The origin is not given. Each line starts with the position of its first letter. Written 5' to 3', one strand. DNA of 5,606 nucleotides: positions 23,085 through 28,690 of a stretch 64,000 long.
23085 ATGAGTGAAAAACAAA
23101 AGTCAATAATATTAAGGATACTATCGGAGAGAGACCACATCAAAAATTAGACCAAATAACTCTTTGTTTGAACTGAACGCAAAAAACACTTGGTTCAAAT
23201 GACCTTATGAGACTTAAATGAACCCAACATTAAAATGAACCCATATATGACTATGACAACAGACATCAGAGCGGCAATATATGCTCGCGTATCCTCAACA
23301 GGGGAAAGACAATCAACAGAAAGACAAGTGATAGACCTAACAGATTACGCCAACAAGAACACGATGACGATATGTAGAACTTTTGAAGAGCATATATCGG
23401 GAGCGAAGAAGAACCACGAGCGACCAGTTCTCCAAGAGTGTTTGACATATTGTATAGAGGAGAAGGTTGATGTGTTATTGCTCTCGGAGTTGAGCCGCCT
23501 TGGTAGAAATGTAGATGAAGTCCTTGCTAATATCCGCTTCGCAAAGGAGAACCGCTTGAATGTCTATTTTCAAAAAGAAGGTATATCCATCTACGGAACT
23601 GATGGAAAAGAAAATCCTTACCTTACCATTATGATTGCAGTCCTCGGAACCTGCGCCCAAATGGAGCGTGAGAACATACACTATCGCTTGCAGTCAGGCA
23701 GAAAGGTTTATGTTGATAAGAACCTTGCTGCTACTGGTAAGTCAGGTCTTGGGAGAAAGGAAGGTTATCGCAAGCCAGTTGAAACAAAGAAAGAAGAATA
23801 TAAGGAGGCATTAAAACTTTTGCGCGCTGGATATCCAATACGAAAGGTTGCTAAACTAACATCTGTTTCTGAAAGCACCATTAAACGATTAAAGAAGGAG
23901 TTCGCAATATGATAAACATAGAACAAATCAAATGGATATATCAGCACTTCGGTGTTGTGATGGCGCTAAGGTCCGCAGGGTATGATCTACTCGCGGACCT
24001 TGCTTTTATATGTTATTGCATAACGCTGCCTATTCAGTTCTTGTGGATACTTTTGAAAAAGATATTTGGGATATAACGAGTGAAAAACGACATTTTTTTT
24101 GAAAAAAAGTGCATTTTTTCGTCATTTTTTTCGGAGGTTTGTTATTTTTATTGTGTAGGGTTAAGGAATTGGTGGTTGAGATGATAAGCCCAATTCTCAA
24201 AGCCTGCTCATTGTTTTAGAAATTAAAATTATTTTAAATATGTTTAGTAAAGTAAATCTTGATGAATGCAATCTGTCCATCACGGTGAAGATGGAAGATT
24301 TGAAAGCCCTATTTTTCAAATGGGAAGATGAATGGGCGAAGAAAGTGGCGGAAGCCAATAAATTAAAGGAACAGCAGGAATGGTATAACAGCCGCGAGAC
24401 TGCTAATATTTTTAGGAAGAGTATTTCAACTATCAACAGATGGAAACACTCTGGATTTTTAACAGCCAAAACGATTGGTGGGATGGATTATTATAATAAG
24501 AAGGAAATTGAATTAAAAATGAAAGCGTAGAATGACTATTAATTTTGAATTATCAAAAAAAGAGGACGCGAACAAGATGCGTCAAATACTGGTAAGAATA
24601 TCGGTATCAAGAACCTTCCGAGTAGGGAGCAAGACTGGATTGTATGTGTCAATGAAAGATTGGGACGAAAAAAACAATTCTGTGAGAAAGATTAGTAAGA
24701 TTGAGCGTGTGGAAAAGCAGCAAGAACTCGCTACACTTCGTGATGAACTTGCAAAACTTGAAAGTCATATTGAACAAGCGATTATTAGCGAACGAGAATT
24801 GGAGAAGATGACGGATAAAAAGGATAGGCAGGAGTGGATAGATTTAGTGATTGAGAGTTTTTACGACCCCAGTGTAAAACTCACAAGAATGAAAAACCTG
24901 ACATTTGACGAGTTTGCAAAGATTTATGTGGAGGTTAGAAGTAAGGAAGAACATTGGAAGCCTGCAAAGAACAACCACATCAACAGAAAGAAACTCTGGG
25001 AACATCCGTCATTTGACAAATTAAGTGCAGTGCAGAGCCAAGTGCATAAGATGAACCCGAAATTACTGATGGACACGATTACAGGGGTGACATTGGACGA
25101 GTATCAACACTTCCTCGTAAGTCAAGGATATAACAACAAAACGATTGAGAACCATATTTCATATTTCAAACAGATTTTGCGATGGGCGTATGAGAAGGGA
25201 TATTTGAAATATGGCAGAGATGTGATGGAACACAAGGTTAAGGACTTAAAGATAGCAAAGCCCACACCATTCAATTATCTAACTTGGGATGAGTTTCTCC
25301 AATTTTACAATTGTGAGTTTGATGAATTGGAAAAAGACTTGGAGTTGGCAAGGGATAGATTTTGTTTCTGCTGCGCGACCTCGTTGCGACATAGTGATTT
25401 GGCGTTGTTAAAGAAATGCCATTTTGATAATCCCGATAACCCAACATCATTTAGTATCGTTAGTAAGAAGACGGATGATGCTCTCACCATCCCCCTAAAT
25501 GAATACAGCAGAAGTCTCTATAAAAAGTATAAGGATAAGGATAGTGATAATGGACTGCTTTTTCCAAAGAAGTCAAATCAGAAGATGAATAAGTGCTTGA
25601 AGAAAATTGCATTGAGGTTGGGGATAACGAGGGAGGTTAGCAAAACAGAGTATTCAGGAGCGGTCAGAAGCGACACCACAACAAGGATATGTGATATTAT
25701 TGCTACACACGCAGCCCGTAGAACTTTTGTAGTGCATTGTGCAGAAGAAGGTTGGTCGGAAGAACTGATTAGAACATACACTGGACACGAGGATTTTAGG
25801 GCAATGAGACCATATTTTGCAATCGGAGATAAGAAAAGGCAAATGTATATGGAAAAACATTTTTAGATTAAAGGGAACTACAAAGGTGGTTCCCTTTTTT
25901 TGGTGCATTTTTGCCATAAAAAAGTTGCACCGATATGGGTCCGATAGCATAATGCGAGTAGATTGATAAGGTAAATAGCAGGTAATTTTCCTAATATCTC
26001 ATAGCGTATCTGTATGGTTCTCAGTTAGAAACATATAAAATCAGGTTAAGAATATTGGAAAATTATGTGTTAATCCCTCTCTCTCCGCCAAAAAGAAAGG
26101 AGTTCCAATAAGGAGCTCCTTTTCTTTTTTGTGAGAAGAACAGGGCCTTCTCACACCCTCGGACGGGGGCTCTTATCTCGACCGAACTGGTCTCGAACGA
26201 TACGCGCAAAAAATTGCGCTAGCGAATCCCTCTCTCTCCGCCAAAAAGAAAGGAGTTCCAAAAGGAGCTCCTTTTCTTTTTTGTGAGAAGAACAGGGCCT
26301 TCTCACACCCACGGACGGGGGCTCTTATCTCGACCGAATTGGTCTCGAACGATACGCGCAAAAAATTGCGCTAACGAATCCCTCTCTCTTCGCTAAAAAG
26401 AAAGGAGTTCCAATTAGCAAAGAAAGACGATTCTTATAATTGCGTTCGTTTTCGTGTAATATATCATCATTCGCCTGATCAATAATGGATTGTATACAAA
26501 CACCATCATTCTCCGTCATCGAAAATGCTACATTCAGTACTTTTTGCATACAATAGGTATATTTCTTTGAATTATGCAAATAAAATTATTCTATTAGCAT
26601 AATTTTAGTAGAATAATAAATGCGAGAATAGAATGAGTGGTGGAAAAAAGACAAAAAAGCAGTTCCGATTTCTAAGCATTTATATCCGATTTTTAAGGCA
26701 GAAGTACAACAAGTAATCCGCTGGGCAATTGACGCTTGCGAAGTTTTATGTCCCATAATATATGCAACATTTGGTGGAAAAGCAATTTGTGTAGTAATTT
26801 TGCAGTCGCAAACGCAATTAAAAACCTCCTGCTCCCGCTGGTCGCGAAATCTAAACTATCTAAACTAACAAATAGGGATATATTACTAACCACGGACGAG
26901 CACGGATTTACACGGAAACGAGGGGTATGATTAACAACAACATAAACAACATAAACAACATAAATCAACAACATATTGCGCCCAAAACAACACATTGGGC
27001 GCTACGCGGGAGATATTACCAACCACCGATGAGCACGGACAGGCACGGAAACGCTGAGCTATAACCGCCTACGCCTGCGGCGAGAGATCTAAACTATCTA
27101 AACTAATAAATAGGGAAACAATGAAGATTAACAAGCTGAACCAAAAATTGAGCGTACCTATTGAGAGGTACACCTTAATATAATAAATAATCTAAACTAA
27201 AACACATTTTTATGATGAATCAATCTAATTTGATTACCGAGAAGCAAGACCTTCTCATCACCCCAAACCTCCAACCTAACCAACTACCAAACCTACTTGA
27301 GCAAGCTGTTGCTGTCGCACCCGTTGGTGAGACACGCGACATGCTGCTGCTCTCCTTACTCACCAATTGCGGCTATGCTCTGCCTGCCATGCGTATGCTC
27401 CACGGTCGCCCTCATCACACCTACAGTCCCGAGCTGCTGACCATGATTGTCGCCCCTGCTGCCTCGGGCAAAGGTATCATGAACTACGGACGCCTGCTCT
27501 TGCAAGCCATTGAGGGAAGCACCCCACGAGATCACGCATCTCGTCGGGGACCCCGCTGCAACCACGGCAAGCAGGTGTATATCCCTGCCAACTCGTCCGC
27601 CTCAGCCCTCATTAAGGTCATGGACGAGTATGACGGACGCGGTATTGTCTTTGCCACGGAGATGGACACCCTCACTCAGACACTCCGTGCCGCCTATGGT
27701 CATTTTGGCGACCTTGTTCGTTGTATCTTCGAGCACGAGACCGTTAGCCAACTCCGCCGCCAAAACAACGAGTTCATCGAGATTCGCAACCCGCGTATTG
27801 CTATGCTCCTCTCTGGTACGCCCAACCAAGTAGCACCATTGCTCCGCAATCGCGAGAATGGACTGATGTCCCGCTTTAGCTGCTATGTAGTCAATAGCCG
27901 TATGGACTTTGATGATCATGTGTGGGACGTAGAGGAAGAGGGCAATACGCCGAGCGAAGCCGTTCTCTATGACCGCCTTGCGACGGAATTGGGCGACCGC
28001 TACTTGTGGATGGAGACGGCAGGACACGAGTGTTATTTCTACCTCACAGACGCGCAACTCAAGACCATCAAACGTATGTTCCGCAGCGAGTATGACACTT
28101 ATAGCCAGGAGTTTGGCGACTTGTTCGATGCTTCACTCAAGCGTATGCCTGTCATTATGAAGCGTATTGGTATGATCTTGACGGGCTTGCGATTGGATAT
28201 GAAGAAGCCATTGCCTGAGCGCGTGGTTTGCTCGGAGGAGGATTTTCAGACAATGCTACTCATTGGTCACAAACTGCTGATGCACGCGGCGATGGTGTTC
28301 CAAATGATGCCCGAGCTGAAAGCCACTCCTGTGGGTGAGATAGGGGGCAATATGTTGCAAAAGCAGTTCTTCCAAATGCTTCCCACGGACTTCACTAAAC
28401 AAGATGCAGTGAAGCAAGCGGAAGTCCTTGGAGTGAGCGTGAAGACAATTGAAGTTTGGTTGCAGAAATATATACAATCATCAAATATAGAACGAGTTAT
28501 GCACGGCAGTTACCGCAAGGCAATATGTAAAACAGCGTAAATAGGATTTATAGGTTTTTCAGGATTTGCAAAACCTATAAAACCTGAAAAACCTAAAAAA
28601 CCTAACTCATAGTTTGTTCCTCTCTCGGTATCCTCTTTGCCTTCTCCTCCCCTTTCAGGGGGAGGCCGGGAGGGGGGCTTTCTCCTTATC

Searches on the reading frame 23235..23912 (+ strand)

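Call 21: search_protein_families(library=pfam, proteins=[window:23235-23912:+], max_evalue=0.001)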
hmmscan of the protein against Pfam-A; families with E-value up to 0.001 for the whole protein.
window:23235-23912:+ (225 aa): 3 families
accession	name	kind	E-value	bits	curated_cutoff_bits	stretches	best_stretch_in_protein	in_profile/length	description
PF00239.26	Resolvase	-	1.1e-30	107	23.3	1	13-159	1-139/145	Resolvase, N terminal domain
PF02796.21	HTH_7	-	1.4e-08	35.1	23.8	1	185-220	7-42/45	Helix-turn-helix domain of resolvase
PF13384.12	HTH_23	-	3.2e-05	24.1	24.6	1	191-223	9-41/50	Homeodomain-like domain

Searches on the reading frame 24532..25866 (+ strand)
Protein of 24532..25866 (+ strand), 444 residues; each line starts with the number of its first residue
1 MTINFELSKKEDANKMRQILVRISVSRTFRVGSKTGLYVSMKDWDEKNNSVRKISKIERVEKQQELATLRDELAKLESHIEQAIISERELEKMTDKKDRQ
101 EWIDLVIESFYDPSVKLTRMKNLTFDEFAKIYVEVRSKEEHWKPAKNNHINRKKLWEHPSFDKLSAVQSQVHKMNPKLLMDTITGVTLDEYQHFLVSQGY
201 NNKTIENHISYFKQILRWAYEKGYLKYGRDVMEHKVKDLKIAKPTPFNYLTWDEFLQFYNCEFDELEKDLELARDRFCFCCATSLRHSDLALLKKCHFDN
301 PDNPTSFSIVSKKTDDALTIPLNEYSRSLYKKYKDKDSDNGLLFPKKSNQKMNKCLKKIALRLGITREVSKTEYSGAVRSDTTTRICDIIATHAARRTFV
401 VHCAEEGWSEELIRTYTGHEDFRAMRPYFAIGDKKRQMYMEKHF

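Call 21: search_protein_families(library=pfam, proteins=[window:24532-25866:+], max_evalue=0.001)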
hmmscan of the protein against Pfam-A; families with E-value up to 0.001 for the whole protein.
window:24532-25866:+ (444 aa): 2 families
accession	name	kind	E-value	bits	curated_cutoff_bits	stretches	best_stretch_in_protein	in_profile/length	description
PF00589.27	Phage_integrase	-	7.4e-11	42.6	27.1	1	277-430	28-167/172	Phage integrase family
PF13102.12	Phage_int_SAM_5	-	1.7e-08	35.2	22.3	1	158-227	19-90/98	Phage integrase SAM-like domain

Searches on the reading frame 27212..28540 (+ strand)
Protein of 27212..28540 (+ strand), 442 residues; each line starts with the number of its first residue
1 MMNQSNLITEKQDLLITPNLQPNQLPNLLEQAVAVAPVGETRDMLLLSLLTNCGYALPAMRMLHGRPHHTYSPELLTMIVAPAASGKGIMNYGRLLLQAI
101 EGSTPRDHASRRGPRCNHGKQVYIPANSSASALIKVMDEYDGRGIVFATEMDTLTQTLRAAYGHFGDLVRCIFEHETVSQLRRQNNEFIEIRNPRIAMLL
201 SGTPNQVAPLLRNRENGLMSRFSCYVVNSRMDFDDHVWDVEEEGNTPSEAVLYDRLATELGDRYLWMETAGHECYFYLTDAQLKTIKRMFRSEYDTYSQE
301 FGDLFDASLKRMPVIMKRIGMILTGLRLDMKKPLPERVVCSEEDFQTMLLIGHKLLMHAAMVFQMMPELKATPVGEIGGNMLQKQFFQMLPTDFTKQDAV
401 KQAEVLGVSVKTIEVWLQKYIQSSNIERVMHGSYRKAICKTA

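Call 21: search_protein_families(library=pfam, proteins=[window:27212-28540:+], max_evalue=0.001)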
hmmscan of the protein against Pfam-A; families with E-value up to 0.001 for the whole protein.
window:27212-28540:+ (442 aa): 1 family
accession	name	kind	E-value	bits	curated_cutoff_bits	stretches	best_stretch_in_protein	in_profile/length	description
PF13148.11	DUF3987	-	4.1e-38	132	27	2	120-364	123-363/364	Protein of unknown function (DUF3987)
